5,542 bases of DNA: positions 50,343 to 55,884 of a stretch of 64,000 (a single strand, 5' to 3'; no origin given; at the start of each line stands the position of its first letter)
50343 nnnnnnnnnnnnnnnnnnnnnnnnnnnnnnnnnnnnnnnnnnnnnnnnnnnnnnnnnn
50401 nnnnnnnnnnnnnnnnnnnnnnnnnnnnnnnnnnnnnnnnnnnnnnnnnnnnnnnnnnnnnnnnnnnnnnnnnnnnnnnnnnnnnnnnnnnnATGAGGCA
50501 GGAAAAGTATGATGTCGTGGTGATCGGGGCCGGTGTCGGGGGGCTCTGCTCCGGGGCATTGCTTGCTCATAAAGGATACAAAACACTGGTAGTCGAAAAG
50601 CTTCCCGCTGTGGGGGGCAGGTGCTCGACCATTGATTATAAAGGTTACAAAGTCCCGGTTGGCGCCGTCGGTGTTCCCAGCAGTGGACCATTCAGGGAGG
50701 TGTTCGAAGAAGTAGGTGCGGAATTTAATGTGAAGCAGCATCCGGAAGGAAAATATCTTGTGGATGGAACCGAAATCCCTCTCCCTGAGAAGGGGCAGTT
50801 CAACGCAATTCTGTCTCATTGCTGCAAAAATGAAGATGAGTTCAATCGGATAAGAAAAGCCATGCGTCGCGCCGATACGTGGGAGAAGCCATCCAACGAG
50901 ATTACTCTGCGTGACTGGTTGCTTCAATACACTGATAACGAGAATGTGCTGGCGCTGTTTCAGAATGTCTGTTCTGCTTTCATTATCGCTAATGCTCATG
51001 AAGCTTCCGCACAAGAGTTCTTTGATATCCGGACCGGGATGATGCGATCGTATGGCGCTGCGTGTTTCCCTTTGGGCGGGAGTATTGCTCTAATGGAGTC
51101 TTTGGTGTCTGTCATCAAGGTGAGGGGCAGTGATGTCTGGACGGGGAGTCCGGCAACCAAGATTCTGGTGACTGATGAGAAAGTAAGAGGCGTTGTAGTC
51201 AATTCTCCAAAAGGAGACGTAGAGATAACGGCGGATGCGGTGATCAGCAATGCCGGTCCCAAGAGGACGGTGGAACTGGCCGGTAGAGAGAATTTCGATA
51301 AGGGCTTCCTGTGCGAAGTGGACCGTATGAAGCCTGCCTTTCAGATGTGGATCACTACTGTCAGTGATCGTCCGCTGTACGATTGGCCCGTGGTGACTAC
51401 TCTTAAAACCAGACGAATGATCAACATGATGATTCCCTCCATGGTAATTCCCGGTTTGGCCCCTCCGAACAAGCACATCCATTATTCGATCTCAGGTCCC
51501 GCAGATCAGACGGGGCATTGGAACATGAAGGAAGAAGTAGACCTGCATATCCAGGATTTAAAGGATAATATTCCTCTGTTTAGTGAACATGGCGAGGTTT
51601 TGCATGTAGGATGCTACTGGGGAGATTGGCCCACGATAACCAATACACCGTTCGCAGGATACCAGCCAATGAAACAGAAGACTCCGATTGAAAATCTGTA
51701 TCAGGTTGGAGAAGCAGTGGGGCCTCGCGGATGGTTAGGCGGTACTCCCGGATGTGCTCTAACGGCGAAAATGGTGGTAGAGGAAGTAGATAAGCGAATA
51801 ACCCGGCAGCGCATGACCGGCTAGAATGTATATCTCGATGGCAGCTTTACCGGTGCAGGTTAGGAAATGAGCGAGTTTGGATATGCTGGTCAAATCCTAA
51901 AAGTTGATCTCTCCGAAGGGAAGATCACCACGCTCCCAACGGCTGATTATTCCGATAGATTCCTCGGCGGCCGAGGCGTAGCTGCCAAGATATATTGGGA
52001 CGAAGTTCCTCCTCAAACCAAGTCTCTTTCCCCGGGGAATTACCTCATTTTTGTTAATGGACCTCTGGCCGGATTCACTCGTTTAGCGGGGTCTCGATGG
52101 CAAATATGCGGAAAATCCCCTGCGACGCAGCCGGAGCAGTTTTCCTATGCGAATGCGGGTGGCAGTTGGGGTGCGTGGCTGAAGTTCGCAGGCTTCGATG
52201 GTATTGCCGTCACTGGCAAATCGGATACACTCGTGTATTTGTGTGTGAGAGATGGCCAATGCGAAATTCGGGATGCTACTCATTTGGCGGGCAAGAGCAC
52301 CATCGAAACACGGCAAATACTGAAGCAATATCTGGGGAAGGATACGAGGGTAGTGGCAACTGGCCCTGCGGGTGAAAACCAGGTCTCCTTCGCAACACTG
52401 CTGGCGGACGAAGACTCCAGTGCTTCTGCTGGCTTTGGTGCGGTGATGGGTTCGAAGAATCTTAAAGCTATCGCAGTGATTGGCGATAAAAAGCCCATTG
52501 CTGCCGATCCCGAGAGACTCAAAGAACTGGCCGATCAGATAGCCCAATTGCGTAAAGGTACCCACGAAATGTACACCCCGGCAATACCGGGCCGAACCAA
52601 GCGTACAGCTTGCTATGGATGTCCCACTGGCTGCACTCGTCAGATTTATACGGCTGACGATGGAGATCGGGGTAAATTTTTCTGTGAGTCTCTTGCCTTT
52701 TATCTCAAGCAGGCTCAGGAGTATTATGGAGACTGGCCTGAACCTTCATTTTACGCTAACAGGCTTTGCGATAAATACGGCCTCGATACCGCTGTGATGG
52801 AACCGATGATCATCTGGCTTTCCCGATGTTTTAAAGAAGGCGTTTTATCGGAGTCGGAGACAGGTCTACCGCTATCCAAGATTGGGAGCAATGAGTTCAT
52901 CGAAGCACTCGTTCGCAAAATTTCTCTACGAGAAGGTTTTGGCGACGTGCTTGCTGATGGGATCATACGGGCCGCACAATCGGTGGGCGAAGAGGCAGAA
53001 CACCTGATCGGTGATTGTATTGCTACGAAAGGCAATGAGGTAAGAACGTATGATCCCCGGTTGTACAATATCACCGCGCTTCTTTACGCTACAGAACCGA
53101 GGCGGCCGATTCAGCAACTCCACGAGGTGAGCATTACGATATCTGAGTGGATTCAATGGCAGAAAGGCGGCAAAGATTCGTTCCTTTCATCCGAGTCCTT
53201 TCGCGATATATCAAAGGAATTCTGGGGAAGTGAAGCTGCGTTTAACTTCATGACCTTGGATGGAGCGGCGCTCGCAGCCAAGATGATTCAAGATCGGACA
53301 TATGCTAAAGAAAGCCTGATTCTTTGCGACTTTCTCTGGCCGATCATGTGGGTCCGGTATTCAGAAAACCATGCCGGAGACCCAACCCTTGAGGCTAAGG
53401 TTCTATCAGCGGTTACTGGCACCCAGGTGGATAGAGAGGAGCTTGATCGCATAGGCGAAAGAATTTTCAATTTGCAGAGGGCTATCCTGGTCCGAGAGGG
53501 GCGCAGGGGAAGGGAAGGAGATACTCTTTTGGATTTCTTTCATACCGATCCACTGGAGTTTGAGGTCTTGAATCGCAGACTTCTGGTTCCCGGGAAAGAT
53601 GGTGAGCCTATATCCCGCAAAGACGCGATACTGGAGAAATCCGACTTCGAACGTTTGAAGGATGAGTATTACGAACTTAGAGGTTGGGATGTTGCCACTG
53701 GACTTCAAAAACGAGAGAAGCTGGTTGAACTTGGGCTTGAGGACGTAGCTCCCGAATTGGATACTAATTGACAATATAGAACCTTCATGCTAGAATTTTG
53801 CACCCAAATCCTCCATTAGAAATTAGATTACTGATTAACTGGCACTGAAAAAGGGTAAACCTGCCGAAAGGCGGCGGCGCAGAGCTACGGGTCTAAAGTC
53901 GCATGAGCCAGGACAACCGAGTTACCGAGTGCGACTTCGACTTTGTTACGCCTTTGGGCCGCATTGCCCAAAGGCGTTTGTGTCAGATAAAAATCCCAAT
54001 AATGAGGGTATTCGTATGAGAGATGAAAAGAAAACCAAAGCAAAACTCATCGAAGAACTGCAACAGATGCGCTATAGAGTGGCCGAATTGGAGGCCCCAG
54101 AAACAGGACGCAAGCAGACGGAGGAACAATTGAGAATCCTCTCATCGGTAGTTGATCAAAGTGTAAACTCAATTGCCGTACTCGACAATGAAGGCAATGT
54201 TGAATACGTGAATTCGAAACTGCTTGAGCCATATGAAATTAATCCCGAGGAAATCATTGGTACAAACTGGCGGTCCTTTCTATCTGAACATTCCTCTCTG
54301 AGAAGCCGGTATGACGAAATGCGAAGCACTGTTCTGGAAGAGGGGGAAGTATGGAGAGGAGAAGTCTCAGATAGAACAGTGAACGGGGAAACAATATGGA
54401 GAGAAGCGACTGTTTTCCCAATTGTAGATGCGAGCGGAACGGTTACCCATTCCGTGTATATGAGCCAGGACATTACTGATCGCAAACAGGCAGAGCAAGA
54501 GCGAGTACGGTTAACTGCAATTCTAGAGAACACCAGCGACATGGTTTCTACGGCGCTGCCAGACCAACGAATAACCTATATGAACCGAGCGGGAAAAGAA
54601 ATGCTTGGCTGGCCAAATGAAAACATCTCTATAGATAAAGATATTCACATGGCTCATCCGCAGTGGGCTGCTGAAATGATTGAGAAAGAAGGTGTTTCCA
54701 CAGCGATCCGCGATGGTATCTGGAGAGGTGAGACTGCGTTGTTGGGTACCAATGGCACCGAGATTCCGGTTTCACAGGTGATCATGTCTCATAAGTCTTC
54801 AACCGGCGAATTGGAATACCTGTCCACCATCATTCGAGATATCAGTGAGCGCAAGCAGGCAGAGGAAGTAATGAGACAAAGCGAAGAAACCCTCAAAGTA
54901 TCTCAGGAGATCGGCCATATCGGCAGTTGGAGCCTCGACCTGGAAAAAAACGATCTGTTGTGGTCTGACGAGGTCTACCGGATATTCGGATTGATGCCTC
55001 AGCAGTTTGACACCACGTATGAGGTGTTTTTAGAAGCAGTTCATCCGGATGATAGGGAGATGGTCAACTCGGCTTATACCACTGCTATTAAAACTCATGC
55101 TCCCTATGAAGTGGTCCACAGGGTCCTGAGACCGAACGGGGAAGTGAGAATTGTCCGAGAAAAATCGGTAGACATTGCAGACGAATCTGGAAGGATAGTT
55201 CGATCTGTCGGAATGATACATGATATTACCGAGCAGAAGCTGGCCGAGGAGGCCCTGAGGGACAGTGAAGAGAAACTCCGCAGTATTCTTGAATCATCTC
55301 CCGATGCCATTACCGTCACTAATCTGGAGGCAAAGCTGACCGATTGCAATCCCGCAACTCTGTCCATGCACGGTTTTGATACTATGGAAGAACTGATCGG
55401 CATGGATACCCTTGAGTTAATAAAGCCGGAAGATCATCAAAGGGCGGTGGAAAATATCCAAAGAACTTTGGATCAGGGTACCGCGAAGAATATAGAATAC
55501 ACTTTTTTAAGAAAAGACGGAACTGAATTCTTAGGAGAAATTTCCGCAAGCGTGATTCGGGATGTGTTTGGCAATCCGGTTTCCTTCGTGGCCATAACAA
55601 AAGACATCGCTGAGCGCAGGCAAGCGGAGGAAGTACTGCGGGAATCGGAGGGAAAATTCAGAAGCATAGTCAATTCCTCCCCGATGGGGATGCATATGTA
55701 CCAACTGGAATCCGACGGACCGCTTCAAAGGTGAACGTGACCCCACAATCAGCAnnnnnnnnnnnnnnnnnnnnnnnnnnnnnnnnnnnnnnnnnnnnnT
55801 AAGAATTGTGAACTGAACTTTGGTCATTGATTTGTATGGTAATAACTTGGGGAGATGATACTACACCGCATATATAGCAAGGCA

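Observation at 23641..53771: ~30-kb anaerobic catabolic island combining pterin enzymes with a CoA-dependent beta-oxidation-like toolkit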

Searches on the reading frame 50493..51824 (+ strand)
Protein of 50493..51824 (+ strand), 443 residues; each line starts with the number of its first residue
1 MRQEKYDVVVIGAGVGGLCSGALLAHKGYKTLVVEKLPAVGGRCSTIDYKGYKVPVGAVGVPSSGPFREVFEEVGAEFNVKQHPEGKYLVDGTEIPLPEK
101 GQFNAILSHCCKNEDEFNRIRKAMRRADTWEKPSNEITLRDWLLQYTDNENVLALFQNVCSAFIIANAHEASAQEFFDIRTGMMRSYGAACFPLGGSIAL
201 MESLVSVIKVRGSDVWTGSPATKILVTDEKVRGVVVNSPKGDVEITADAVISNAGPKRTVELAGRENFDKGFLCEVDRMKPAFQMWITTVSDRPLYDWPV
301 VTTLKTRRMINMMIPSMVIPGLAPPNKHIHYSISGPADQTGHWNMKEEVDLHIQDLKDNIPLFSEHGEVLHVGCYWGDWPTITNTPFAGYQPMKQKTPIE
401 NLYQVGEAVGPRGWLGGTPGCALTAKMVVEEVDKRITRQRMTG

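Call 42: search_solved_structures(query=window:50493-51824:+, max_evalue=0.00001)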
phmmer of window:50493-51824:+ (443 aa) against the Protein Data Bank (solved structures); distinct sequences matched with E-value up to 0.00001: 7.
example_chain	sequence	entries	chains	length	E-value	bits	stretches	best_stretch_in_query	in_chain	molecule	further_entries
3ka7_A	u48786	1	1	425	4.4e-38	134.2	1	8-432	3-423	Oxidoreductase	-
3nrn_A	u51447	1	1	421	5.6e-24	87.7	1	8-283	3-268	uncharacterized protein PF1083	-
4rep_A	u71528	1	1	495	2.8e-08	36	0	8-57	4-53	Gamma-carotene desaturase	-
2b9w_A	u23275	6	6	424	1.4e-07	33.7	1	8-101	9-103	putative aminooxidase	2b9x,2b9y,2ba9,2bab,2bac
6cr0_A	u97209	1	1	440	4.5e-06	28.7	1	2-84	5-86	(S)-6-hydroxynicotine oxidase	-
3oz2_A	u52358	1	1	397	7.8e-06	27.9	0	4-42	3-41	Digeranylgeranylglycerophospholipid reductase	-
4dgk_A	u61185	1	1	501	8.6e-06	27.8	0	9-77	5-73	Phytoene dehydrogenase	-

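Call 65: search_protein_families(library=ncbifam, proteins=[window:50493-51824:+], max_evalue=1e-8)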
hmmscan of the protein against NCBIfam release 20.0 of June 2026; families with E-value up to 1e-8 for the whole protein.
window:50493-51824:+ (443 aa): 14 families
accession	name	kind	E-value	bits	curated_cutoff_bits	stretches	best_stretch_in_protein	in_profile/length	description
TIGR02734.1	crtI_fam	subfamily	7e-18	64.6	238.1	1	8-79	1-72/504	phytoene desaturase family protein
TIGR02733.1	desat_CrtD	equivalog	9.8e-18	64.1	549.7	1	7-73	3-72/492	C-3',4' desaturase CrtD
NF045689.1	BCarotKetCrtO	equivalog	1.3e-14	53.7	1000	0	141-259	189-302/563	beta-carotene ketolase CrtO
NF045637.1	carotdesatCrtDProt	equivalog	1.7e-14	53.3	580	1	8-79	1-72/485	1-hydroxycarotenoid 3,4-desaturase CrtD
NF004789.0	PRK06134.1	subfamily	5.4e-14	51.7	747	0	193-255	212-275/581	FAD-dependent oxidoreductase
NF058655.1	CrtID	equivalog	9e-14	51.2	640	1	8-81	1-70/478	bifunctional phytoene desaturase/3,4-desaturase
TIGR03467.1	HpnE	equivalog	1.9e-13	50.5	283.05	0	8-49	1-42/430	hydroxysqualene dehydroxylase HpnE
NF005560.0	PRK07233.1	equivalog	6.6e-13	48.3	252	1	7-262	2-259/435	hypothetical protein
TIGR02730.1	carot_isom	equivalog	9.1e-13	47.8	586.9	0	6-59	1-54/493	carotenoid isomerase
NF009478.0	PRK12844.1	equivalog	1.9e-11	43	789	0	3-44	6-47/559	3-ketosteroid-delta-1-dehydrogenase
NF006130.0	PRK08274.1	equivalog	8.2e-11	41.4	369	0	181-255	115-190/467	FAD-dependent tricarballylate dehydrogenase TcuA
NF042421.1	hydcarot_desat_CrtD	equivalog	8.1e-10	37.7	500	0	8-79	4-78/487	1-hydroxycarotenoid 3,4-desaturase CrtD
NF009476.0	PRK12839.1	equivalog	9.2e-10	37.3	940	0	3-44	6-47/572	FAD-dependent oxidoreductase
NF041160.1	DGGPL_Thplmales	equivalog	1.7e-09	37.1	780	0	4-42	2-40/396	digeranylgeranylglycerophospholipid reductase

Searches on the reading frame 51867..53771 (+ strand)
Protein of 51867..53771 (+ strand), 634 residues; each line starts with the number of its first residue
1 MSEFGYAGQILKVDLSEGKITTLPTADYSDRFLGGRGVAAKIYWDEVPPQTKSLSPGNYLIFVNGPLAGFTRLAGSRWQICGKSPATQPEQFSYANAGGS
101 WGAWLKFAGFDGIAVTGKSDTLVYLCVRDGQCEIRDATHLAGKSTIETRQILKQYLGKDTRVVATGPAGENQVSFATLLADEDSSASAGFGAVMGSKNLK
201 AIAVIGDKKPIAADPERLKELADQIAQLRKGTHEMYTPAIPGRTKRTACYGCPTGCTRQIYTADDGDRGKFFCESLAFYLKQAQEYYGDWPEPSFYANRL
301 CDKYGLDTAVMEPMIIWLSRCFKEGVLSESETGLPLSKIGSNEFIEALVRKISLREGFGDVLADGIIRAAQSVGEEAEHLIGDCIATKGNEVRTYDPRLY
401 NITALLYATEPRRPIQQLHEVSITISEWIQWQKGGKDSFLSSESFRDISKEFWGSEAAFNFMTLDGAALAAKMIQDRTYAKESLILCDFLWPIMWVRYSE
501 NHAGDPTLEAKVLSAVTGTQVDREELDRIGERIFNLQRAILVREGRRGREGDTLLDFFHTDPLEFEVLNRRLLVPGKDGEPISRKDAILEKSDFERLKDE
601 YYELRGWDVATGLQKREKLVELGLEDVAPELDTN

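Call 41: search_solved_structures(query=window:51867-53771:+, max_evalue=1e-30)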
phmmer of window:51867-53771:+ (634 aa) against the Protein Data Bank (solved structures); distinct sequences matched with E-value up to 1e-30: 9.
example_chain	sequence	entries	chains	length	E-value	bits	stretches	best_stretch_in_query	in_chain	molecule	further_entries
1aor_A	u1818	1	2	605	1.3e-59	205.4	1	4-229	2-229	ALDEHYDE FERREDOXIN OXIDOREDUCTASE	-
4z3w_A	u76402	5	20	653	2.6e-58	201.1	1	5-235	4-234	Benzoyl-CoA reductase, putative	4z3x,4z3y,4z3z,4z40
9mqx_D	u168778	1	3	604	2.3e-54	188.1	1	4-221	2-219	Aldehyde:ferredoxin oxidoreductase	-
9g7j_A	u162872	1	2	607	2.5e-52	181.3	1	4-226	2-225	Aldehyde ferredoxin oxidoreductase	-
1b25_A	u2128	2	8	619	1.2e-50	175.9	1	4-224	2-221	PROTEIN (FORMALDEHYDE FERREDOXIN OXIDOREDUCTASE) | FORMALDEHYDE FERREDOXIN OXIDOREDUCTASE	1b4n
8c0z_A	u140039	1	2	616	2.5e-46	161.5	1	5-208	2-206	Aldehyde:ferredoxin oxidoreductase,tungsten-containing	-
9q1t_A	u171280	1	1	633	1.3e-41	146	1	5-230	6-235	Tungsten-dependent aldehyde oxidoreductase WOR83 from Haloferax volcanii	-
6x6u_A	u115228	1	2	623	1.1e-34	123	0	4-222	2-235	Formaldehyde:ferredoxin oxidoreductase wor5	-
6x1o_A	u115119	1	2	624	1.2e-34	123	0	4-222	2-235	Formaldehyde:ferredoxin oxidoreductase wor5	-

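Call 65: search_protein_families(library=ncbifam, proteins=[window:51867-53771:+], max_evalue=1e-8)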
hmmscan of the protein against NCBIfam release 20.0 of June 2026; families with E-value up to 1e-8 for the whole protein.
window:51867-53771:+ (634 aa): 1 family
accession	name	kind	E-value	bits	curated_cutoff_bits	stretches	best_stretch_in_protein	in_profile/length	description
NF007354.0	PRK09849.1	equivalog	8.2e-85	285.8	868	2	4-227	6-228/703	aldehyde ferredoxin oxidoreductase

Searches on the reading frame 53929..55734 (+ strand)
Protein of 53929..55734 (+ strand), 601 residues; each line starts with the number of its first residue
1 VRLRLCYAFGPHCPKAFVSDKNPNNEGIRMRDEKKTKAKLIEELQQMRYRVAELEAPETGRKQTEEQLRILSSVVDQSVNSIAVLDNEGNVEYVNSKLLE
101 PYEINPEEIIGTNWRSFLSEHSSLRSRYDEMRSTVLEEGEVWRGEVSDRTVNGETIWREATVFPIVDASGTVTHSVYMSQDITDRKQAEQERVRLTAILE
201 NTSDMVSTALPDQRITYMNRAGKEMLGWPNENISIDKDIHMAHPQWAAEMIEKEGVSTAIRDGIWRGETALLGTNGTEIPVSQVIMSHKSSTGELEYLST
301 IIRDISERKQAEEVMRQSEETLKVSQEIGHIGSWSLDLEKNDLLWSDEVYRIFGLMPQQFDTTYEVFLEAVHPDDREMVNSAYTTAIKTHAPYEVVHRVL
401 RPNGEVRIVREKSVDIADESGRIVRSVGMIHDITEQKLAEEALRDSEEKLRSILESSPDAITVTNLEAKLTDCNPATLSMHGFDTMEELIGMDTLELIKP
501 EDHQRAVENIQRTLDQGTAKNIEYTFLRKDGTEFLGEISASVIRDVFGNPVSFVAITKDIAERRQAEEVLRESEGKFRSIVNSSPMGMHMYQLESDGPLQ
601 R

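Call 7: find_encoding_contigs(protein=window:53929-55734:+, flank=10000, max_places=4)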
Protein window:53929-55734:+ (601 aa): no gene with exactly this product is on record in the collection.

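Call 12: search_protein_families(library=pfam, proteins=[window:53929-55734:+])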
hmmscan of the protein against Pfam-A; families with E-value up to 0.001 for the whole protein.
window:53929-55734:+ (601 aa): 6 families
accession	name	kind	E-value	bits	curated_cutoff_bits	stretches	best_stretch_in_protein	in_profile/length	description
PF08448.16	PAS_4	-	7.9e-44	148.8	23.1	4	75-187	1-110/110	PAS fold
PF08447.18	PAS_3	-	3.6e-43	146.2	25.6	3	344-429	3-88/89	PAS fold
PF13426.13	PAS_9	-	6.5e-42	142.4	27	3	458-562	1-103/103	PAS domain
PF00989.32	PAS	-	5e-38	130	22.6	4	449-560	2-113/113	PAS fold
PF13188.13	PAS_8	-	4e-23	80.9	21.8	2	448-506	1-57/65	PAS domain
PF24820.1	Diguanyl_cycl_sensor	-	3.7e-06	27.3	28.1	1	79-134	6-59/109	Diguanylate cyclase-like sensor domain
